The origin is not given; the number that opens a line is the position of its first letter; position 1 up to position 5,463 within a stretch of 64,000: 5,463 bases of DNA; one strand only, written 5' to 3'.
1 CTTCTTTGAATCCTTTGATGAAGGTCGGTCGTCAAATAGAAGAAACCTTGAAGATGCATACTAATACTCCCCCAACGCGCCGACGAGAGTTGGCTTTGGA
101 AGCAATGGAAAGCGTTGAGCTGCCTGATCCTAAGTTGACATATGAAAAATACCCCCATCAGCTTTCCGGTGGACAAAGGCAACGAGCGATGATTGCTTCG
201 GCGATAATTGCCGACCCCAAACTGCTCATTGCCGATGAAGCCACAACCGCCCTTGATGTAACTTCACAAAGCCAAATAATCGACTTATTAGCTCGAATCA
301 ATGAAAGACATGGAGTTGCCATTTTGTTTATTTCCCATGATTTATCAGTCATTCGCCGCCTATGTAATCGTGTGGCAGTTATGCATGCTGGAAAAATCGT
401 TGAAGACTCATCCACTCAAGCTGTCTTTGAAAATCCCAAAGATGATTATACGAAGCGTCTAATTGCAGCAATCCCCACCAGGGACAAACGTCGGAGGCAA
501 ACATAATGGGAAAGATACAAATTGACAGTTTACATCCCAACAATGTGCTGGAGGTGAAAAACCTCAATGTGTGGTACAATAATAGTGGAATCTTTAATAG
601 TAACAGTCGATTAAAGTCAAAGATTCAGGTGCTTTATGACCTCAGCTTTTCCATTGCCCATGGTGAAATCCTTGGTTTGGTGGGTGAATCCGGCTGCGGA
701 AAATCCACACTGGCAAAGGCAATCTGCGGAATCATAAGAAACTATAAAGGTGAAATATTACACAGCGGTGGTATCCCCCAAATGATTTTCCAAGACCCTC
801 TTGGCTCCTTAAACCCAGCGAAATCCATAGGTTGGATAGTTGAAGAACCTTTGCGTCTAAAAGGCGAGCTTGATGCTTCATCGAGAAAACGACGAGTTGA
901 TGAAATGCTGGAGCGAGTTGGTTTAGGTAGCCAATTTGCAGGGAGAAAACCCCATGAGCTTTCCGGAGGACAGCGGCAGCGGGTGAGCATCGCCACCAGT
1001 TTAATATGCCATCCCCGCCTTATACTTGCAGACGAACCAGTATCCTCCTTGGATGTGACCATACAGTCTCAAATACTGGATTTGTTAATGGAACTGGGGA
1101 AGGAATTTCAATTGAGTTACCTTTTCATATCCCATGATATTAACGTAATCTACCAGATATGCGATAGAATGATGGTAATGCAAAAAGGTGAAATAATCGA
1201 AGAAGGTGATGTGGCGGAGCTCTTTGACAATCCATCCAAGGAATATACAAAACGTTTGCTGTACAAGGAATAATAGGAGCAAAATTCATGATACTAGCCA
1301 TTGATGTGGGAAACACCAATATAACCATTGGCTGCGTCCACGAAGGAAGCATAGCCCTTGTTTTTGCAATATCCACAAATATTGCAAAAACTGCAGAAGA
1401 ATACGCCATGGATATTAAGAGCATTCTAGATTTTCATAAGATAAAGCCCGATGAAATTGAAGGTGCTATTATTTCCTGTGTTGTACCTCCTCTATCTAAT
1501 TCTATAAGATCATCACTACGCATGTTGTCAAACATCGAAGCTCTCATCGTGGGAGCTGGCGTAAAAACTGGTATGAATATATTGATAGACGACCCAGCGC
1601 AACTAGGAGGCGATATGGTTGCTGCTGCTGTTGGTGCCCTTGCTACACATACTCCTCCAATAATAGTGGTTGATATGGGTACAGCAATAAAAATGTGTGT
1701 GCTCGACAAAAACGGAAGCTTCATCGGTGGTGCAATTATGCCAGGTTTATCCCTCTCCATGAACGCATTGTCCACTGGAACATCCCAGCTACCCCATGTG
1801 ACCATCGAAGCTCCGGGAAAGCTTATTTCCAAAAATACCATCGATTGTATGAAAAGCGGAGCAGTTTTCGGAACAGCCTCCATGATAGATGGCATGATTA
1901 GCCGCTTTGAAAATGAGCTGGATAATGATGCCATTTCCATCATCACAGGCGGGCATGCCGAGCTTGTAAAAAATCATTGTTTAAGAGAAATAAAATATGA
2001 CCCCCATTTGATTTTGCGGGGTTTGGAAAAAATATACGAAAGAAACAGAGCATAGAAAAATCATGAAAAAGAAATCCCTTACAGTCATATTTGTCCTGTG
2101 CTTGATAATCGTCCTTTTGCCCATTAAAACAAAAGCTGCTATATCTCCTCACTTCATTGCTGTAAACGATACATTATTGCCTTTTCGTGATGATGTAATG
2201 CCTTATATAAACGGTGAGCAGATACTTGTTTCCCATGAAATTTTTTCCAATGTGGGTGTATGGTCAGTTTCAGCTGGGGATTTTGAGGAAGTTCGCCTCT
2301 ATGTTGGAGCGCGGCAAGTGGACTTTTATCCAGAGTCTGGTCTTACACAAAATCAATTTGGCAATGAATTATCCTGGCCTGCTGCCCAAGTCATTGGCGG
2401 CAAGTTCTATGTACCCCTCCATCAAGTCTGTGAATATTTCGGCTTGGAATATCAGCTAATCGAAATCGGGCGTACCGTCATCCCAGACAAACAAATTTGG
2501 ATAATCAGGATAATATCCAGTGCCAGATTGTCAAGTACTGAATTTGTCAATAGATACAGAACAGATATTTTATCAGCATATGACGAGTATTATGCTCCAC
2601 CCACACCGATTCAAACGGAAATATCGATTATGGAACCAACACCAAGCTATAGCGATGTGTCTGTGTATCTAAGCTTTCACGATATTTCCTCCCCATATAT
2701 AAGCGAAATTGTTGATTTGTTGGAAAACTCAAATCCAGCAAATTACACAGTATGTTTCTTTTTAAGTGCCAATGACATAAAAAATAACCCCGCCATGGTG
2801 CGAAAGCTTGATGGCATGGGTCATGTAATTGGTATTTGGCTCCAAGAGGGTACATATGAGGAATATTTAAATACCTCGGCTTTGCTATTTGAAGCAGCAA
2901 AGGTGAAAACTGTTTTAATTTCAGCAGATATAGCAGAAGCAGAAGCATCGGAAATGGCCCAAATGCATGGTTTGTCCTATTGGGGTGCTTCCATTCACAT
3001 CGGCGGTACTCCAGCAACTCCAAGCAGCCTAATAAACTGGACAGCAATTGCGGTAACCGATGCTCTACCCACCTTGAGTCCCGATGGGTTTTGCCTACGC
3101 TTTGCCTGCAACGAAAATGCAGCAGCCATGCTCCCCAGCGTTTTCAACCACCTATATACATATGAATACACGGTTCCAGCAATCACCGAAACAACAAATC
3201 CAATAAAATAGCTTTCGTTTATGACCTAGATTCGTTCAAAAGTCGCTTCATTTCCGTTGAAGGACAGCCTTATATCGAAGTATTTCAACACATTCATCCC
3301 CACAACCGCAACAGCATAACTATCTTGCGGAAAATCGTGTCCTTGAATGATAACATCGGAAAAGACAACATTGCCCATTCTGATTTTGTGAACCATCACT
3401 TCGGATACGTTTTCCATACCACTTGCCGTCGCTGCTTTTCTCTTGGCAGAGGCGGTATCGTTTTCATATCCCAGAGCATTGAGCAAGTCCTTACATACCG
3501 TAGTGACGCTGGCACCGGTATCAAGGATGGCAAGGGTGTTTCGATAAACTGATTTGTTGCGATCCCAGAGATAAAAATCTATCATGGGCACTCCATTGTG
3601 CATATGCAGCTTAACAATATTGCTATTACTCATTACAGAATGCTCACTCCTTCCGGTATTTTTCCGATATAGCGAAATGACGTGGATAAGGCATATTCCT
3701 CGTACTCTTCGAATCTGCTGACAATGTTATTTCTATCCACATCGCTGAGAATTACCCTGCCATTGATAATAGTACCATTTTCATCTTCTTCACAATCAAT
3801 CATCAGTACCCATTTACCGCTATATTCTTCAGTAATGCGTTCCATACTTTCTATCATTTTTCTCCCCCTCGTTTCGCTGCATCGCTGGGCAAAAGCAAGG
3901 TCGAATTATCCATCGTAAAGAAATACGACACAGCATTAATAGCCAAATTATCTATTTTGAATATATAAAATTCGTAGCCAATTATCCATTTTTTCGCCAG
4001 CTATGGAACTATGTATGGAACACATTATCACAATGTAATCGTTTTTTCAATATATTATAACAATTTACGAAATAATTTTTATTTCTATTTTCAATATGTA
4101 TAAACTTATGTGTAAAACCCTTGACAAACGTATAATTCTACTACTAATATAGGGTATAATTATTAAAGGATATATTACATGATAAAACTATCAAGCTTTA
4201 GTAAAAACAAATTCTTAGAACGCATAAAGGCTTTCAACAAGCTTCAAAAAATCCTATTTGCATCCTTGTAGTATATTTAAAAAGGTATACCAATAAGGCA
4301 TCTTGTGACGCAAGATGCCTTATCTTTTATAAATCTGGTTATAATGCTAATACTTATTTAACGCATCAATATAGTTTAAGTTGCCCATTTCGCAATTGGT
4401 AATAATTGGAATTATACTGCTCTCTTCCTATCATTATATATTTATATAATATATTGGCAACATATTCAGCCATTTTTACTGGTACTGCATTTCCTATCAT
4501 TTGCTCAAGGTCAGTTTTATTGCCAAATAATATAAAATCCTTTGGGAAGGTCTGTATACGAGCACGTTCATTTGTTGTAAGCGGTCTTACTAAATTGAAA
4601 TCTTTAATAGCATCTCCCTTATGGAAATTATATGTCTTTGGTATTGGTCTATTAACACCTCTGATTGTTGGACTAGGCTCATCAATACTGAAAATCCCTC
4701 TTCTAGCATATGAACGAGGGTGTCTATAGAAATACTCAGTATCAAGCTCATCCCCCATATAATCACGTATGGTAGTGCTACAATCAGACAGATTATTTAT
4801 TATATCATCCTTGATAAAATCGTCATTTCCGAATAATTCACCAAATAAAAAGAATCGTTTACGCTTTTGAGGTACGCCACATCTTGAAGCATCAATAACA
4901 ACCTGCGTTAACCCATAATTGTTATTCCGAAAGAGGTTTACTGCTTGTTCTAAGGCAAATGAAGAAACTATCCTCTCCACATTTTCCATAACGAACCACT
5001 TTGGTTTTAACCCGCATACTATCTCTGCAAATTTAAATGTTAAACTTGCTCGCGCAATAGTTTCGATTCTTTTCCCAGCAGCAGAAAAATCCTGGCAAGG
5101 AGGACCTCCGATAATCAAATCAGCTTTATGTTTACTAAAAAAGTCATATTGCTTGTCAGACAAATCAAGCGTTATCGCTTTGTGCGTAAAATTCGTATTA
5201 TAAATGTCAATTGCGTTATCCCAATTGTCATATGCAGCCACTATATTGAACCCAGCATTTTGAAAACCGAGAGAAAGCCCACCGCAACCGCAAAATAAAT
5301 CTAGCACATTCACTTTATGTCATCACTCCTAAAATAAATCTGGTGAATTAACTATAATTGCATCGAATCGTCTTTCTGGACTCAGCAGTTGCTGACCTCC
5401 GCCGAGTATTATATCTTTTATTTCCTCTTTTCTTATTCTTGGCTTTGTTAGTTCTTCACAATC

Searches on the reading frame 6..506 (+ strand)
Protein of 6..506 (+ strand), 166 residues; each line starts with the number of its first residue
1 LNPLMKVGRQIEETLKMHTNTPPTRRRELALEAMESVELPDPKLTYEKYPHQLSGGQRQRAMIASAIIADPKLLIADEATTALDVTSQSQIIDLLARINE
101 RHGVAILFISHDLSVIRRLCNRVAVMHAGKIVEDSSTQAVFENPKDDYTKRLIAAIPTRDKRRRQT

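Call 10: search_protein_families(library=ncbifam, proteins=[window:6-506:+], max_evalue=0.001)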
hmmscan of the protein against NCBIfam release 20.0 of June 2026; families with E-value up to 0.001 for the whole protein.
window:6-506:+ (166 aa): 184 families (the best 25 are shown)
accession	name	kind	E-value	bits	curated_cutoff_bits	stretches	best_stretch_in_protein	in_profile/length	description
NF007613.0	PRK10261.1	equivalog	9.3e-52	176.3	1077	2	71-164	482-575/623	glutathione ABC transporter ATP-binding protein GsiA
NF047576.1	opine_ATP_CntF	equivalog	3.6e-50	170.6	385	1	2-155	99-252/264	staphylopine uptake ABC transporter ATP-binding protein CntF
NF043079.1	MMSYN1_0167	equivalog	5.3e-50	170.7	740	1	1-158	319-476/561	oligopeptide ABC transporter ATP-binding protein OppD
NF047578.1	opine_ATP_CntD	equivalog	1.2e-49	169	380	1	2-155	99-252/266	staphylopine uptake ABC transporter ATP-binding protein CntD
TIGR02770.1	nickel_nikD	equivalog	1.5e-49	168.4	318.7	1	1-155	75-228/230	nickel import ATP-binding protein NikD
NF008246.0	PRK11022.1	equivalog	6.9e-48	163.4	541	1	1-161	102-264/326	dipeptide ABC transporter ATP-binding protein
NF011713.0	PRK15134.1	equivalog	1.6e-46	159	834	1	1-160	105-264/529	microcin C ABC transporter ATP-binding protein YejF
NF007010.1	PRK09473.1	subfamily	4.2e-45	153.9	575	1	1-162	99-260/318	oligopeptide ABC transporter ATP-binding protein OppD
NF008453.0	PRK11308.1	subfamily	3.6e-44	151.4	408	1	1-164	112-273/334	dipeptide ABC transporter ATP-binding protein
NF043071.1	DppF_dipep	equivalog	7.7e-40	137.3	660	1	1-163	113-273/331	dipeptide ABC transporter ATP-binding subunit DppF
TIGR02769.1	nickel_nikE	equivalog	1.2e-38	133.2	332.55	1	1-165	101-263/265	nickel import ATP-binding protein NikE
NF043078.1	MMSYN1_0168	equivalog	1.7e-38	132.6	800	1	16-161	459-602/649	oligopeptide ABC transporter ATP-binding protein OppF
NF011659.0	PRK15079.1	equivalog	4.6e-38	130.8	540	1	1-162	114-274/334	murein tripeptide/oligopeptide ABC transporter ATP binding protein OppF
NF007739.0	PRK10419.1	subfamily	3.9e-37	128.3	354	1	1-164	102-263/268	nickel ABC transporter ATP-binding protein NikE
NF011692.0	PRK15112.1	equivalog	4.8e-33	114.9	452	1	1-155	101-253/269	putrescine export ABC transporter ATP-binding protein SapF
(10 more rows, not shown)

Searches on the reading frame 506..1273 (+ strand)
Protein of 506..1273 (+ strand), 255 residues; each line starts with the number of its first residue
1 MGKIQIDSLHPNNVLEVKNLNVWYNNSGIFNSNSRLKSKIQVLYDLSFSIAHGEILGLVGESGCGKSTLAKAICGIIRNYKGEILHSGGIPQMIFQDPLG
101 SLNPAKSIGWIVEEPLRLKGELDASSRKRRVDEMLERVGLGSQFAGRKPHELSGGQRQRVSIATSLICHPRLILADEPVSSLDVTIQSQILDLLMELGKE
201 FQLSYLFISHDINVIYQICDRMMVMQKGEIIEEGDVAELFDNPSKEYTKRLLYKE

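Call 10: search_protein_families(library=ncbifam, proteins=[window:506-1273:+], max_evalue=0.001)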
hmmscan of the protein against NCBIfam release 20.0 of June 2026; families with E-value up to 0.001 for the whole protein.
window:506-1273:+ (255 aa): 189 families (the best 25 are shown)
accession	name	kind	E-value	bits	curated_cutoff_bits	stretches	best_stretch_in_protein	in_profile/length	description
NF008453.0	PRK11308.1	subfamily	5.6e-72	242.8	408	1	11-252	9-262/334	dipeptide ABC transporter ATP-binding protein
TIGR02769.1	nickel_nikE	equivalog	7.1e-67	225.7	332.55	2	92-241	91-240/265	nickel import ATP-binding protein NikE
NF011659.0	PRK15079.1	equivalog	1.3e-66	224.6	540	1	13-252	10-265/334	murein tripeptide/oligopeptide ABC transporter ATP binding protein OppF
NF011713.0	PRK15134.1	equivalog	4.9e-63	213.5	834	1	12-252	273-526/529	microcin C ABC transporter ATP-binding protein YejF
NF007613.0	PRK10261.1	equivalog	2.4e-62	211.2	1077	1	11-252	310-564/623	glutathione ABC transporter ATP-binding protein GsiA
NF007739.0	PRK10419.1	subfamily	1.7e-61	208.1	354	1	14-239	3-239/268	nickel ABC transporter ATP-binding protein NikE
NF043071.1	DppF_dipep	equivalog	1.3e-60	205.6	660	1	12-252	11-263/331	dipeptide ABC transporter ATP-binding subunit DppF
NF043078.1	MMSYN1_0168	equivalog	6.4e-60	203.5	800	2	127-252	469-594/649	oligopeptide ABC transporter ATP-binding protein OppF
NF011692.0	PRK15112.1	equivalog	1.4e-55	188.8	452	1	13-252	4-251/269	putrescine export ABC transporter ATP-binding protein SapF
NF043079.1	MMSYN1_0167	equivalog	2.5e-53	181.7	740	2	93-252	310-471/561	oligopeptide ABC transporter ATP-binding protein OppD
TIGR02770.1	nickel_nikD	equivalog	7.5e-53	179.3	318.7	1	44-252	3-226/230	nickel import ATP-binding protein NikD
NF007010.1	PRK09473.1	subfamily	1.5e-49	168.4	575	2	92-252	89-251/318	oligopeptide ABC transporter ATP-binding protein OppD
NF008246.0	PRK11022.1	equivalog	5.2e-49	167.1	541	2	92-252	92-254/326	dipeptide ABC transporter ATP-binding protein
NF047576.1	opine_ATP_CntF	equivalog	2.2e-46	158.2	385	2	92-252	88-250/264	staphylopine uptake ABC transporter ATP-binding protein CntF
NF047578.1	opine_ATP_CntD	equivalog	7.1e-46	156.6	380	2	92-252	88-250/266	staphylopine uptake ABC transporter ATP-binding protein CntD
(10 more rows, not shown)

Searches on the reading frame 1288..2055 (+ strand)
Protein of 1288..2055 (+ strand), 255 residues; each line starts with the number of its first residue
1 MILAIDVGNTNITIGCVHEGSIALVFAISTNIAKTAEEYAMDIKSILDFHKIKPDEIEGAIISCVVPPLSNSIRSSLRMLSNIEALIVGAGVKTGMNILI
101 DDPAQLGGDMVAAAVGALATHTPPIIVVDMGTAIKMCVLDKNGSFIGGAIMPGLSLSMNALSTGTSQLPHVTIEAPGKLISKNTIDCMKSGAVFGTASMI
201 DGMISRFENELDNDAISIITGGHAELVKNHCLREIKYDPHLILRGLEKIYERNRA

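Call 10: search_protein_families(library=ncbifam, proteins=[window:1288-2055:+], max_evalue=0.001)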
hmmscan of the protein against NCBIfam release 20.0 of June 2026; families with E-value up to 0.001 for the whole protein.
window:1288-2055:+ (255 aa): 31 families (the best 25 are shown)
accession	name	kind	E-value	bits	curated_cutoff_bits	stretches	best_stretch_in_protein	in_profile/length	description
NF009855.0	PRK13321.1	equivalog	1e-73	247.8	233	1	1-254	1-255/256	type III pantothenate kinase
NF009847.0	PRK13318.1-5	equivalog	1.3e-68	231.1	381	1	1-254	1-255/256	type III pantothenate kinase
NF009848.0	PRK13318.1-6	equivalog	6.8e-68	228.8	248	1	1-253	1-254/256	type III pantothenate kinase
NF009843.0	PRK13318.1-1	equivalog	3.6e-64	216.5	426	1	1-254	1-254/259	type III pantothenate kinase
NF009844.0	PRK13318.1-2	equivalog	6.4e-64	215.6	331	1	1-254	1-255/259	type III pantothenate kinase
TIGR00671.1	baf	subfamily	1.8e-61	207.9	58.2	1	3-250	2-242/243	type III pantothenate kinase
NF009846.0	PRK13318.1-4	equivalog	2.3e-61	207.4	432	1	1-253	1-253/255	type III pantothenate kinase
NF009845.0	PRK13318.1-3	equivalog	3.1e-59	200.3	358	1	1-254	1-255/258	type III pantothenate kinase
NF009849.0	PRK13320.1-1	equivalog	1.5e-43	149.1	354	1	2-254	10-264/267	type III pantothenate kinase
NF009853.0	PRK13320.1-5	equivalog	2e-34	119.2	287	1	1-253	1-240/243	type III pantothenate kinase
NF009850.0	PRK13320.1-2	equivalog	6.7e-34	117.6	321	1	1-253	1-237/241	type III pantothenate kinase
NF009852.0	PRK13320.1-4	equivalog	1e-31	110.2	439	1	2-249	15-264/270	pantothenate kinase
NF009861.0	PRK13324.1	equivalog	1.8e-31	109.6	495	1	1-250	1-250/258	type III pantothenate kinase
NF009871.0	PRK13331.1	equivalog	1.6e-30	106.3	251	1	104-253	94-250/253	pantothenate kinase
NF009860.0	PRK13322.1-5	equivalog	4.6e-29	101.9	288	1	1-250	1-244/248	pantothenate kinase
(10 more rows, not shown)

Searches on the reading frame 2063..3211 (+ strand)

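Call 10: search_protein_families(library=ncbifam, proteins=[window:2063-3211:+], max_evalue=0.001)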
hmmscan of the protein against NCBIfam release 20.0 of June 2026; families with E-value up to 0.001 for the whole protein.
window:2063-3211:+ (382 aa): 1 family
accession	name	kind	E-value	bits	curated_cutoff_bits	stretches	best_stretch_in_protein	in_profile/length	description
NF045822.1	PgAcgDacpgdA2_Bac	equivalog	0.00043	19.7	400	1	201-260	72-128/274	peptidoglycan-N-acetylglucosamine deacetylase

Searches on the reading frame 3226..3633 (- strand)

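Call 10: search_protein_families(library=ncbifam, proteins=[window:3226-3633:-], max_evalue=0.001)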
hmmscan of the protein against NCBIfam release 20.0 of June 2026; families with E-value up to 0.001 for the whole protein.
window:3226-3633:- (135 aa): 1 family
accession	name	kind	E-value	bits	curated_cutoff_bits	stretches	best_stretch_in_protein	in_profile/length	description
TIGR02281.1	clan_AA_DTGA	subfamily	2.9e-09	37.1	57.95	1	34-120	24-108/121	TIGR02281 family clan AA aspartic protease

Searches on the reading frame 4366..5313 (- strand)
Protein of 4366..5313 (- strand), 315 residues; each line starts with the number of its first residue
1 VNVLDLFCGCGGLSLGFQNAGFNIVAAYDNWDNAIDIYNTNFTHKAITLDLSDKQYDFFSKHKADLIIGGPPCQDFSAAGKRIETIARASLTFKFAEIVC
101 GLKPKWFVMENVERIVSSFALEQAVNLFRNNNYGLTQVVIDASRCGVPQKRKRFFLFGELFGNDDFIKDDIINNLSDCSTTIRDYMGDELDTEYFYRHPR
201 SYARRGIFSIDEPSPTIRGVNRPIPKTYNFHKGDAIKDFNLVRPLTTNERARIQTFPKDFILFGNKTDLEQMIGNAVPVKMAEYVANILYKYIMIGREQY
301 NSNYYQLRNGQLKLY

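Call 10: search_protein_families(library=ncbifam, proteins=[window:4366-5313:-], max_evalue=0.001)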
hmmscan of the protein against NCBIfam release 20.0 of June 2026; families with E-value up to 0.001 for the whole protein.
window:4366-5313:- (315 aa): 2 families
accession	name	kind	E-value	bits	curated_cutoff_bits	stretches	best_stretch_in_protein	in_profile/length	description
TIGR00675.1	dcm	superfamily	2.3e-48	165.5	100.65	2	3-160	1-161/329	DNA (cytosine-5-)-methyltransferase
NF007772.0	PRK10458.1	subfamily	4.2e-06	25.6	710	0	3-117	91-233/472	DNA cytosine methylase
